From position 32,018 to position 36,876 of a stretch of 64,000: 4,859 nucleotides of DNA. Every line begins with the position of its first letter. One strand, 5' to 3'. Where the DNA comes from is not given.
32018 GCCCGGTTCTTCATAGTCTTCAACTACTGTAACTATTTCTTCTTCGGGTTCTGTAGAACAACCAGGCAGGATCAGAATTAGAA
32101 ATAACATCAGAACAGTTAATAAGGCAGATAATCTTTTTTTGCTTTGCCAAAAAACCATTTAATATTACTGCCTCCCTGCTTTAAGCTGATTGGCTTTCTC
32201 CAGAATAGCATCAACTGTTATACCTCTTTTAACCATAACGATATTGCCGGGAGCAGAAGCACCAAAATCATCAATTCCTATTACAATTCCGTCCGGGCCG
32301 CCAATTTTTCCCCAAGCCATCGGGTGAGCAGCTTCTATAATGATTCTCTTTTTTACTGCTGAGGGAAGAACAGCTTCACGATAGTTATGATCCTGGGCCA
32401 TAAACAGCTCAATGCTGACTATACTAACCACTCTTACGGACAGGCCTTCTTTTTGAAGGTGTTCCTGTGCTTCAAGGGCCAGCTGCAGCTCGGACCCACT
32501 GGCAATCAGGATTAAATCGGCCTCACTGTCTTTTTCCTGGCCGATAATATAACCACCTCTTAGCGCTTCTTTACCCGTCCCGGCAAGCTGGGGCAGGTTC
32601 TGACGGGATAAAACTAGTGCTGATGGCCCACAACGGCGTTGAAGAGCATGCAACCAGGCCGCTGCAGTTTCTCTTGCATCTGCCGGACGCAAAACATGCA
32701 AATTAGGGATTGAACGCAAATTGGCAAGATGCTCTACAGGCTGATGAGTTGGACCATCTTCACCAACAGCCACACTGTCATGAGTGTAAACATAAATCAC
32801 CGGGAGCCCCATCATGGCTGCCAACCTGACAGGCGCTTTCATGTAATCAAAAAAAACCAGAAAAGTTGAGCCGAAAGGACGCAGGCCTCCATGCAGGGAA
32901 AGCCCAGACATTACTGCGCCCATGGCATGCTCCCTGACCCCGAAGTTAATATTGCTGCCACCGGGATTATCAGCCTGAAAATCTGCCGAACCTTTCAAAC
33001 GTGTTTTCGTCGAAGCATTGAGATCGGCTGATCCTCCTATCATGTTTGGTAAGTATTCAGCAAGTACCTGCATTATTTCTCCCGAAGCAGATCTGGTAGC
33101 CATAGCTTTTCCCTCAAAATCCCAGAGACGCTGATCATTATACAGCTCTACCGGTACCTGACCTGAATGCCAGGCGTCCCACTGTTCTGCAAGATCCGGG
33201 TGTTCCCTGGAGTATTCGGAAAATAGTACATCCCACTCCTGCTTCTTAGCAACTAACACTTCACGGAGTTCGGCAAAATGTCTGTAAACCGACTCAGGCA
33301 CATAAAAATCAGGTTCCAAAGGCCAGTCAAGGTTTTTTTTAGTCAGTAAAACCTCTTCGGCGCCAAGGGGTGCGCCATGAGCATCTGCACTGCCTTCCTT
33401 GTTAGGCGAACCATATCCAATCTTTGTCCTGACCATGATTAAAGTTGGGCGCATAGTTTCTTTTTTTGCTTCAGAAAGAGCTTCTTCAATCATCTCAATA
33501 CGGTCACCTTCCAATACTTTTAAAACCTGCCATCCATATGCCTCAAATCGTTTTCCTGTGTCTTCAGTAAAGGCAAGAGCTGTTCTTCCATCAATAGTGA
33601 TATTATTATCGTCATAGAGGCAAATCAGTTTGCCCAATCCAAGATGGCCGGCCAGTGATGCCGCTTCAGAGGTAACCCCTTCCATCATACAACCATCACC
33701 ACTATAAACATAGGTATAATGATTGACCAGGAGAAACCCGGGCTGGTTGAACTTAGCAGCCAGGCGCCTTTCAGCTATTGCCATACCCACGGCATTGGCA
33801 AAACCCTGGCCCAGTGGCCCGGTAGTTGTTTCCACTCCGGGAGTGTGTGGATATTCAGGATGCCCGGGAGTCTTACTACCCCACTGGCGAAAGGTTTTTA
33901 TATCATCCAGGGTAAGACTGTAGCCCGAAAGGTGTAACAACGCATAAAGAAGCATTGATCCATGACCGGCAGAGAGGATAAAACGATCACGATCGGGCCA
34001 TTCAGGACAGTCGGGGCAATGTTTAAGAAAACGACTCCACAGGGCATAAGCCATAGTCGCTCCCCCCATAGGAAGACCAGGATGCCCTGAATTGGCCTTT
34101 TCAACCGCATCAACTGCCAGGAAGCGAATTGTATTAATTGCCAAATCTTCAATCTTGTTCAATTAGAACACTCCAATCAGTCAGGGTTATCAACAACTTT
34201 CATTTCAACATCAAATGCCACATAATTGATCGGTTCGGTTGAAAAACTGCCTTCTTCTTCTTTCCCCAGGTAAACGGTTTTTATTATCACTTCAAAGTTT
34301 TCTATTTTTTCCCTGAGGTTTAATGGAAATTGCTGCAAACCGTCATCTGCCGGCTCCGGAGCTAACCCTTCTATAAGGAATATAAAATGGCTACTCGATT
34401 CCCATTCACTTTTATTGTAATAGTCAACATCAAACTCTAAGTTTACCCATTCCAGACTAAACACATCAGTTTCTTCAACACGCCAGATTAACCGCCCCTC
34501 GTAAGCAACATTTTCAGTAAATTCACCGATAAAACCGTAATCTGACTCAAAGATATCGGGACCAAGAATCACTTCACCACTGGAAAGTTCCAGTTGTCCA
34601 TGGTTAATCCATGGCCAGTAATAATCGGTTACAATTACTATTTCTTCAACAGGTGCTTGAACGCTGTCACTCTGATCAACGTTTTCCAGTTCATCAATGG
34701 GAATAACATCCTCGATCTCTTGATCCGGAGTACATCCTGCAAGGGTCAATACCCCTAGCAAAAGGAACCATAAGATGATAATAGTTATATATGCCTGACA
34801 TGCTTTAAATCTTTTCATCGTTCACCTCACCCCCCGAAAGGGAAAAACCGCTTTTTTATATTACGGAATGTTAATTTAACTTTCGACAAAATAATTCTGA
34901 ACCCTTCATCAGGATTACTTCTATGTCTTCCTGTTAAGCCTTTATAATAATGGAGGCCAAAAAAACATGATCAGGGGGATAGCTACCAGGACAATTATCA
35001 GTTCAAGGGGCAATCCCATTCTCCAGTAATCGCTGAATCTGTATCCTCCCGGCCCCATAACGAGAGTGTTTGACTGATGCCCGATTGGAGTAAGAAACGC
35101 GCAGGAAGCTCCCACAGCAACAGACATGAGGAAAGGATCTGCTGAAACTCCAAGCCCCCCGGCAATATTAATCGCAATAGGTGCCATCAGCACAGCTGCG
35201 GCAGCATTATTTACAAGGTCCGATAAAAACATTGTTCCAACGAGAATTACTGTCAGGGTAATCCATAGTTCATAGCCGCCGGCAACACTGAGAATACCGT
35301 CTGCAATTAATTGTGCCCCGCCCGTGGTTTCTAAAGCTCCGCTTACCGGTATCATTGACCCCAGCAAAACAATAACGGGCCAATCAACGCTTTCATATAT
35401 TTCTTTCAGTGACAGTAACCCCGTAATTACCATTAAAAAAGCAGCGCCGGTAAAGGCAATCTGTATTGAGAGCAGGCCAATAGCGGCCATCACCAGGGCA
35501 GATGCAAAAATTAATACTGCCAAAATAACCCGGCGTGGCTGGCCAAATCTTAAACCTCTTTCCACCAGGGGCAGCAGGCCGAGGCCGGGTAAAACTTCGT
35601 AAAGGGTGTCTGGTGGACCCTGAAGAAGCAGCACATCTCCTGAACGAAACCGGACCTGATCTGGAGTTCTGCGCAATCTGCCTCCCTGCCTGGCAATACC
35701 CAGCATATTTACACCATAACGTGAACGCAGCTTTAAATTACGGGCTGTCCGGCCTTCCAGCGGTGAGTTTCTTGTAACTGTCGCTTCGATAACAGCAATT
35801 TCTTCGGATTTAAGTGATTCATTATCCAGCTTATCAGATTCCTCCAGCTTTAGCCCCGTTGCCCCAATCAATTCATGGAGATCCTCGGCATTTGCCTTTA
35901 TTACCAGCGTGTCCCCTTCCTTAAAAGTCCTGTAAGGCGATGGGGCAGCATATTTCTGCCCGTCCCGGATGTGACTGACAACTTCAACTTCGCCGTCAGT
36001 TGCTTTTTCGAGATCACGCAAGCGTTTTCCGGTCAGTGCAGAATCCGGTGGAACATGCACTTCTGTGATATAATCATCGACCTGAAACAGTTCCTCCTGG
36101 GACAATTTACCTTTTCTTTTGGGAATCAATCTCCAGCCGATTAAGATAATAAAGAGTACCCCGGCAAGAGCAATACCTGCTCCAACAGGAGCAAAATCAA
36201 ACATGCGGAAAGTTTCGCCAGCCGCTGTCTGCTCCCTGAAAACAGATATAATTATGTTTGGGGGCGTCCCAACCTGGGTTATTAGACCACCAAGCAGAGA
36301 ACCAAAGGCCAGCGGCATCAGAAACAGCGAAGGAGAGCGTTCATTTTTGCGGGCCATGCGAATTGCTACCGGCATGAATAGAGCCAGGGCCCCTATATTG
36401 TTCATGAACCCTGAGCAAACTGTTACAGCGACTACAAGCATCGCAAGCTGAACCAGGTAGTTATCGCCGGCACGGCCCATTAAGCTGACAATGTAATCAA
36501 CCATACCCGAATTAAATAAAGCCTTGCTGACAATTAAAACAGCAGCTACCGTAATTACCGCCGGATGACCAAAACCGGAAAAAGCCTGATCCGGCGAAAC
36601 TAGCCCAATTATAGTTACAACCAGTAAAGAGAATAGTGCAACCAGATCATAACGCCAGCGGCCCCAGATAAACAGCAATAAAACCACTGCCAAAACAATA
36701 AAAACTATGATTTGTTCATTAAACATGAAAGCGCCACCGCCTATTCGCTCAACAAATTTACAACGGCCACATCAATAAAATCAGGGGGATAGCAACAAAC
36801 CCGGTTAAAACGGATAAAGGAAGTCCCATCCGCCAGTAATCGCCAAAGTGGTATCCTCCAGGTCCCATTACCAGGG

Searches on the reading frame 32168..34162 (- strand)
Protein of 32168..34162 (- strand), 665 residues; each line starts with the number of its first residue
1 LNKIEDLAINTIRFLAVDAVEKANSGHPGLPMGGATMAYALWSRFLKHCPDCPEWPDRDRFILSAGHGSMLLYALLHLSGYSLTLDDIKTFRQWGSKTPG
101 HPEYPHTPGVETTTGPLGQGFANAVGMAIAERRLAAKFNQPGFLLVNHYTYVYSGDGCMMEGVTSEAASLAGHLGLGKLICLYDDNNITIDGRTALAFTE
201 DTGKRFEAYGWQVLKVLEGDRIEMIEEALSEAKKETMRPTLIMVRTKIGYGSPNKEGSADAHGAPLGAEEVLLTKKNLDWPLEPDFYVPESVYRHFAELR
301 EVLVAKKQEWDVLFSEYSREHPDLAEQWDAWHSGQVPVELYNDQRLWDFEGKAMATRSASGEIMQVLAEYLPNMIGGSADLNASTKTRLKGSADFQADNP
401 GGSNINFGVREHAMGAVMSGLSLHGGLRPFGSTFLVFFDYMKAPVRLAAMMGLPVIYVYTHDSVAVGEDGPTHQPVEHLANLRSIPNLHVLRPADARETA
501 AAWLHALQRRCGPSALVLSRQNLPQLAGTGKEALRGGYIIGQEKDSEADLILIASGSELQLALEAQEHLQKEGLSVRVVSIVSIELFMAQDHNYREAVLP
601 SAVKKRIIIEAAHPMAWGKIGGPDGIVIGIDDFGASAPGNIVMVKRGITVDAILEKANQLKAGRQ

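Call 37: search_protein_families(library=pfam, proteins=[window:32168-34162:-], max_evalue=0.0001)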
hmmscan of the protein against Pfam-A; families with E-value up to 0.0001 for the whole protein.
window:32168-34162:- (665 aa): 4 families
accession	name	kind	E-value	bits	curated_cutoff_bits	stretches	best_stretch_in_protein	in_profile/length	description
PF00456.26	Transketolase_N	-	3.1e-146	487.1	22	1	5-337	2-334/334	Transketolase, thiamine diphosphate binding domain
PF02779.29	Transket_pyr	-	1.1e-53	181.9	27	1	353-524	2-173/174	Transketolase, pyrimidine binding domain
PF22613.1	Transketolase_C_1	-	3.3e-35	121.2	27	1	536-649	1-113/113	Transketolase-like TK C-terminal domain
PF02780.25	Transketolase_C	-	1.4e-08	35.1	25.9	1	545-591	7-53/124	Transketolase, C-terminal domain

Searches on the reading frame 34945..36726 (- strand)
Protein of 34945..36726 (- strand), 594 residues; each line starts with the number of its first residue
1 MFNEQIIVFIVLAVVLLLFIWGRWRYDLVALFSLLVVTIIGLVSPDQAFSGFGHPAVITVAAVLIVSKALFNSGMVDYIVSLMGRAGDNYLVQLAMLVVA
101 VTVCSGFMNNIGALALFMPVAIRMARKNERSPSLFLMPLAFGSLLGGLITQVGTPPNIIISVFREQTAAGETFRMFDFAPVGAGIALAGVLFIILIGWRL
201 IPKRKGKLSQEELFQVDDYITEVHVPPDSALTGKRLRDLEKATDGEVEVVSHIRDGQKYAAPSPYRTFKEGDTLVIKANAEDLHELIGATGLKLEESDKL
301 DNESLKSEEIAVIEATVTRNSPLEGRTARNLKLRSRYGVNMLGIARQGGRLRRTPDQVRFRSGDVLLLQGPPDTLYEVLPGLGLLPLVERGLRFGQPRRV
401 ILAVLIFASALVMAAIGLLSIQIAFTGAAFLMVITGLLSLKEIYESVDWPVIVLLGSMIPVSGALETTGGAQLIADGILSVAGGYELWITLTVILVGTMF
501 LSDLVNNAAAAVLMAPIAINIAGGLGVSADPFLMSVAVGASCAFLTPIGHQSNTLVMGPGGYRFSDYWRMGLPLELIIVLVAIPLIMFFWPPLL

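Call 37: search_protein_families(library=pfam, proteins=[window:34945-36726:-], max_evalue=0.0001)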
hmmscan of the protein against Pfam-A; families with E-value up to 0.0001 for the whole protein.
window:34945-36726:- (594 aa): 3 families
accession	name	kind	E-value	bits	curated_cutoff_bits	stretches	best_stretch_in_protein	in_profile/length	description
PF03600.22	CitMHS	-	1.6e-82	277.8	31.9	1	17-539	2-336/336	Citrate transporter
PF02080.26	TrkA_C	-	2.7e-24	85.3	27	2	312-378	1-66/71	TrkA-C domain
PF00939.25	Na_sulph_symp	-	1.3e-19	71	27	2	422-593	295-469/472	Sodium:sulfate symporter transmembrane region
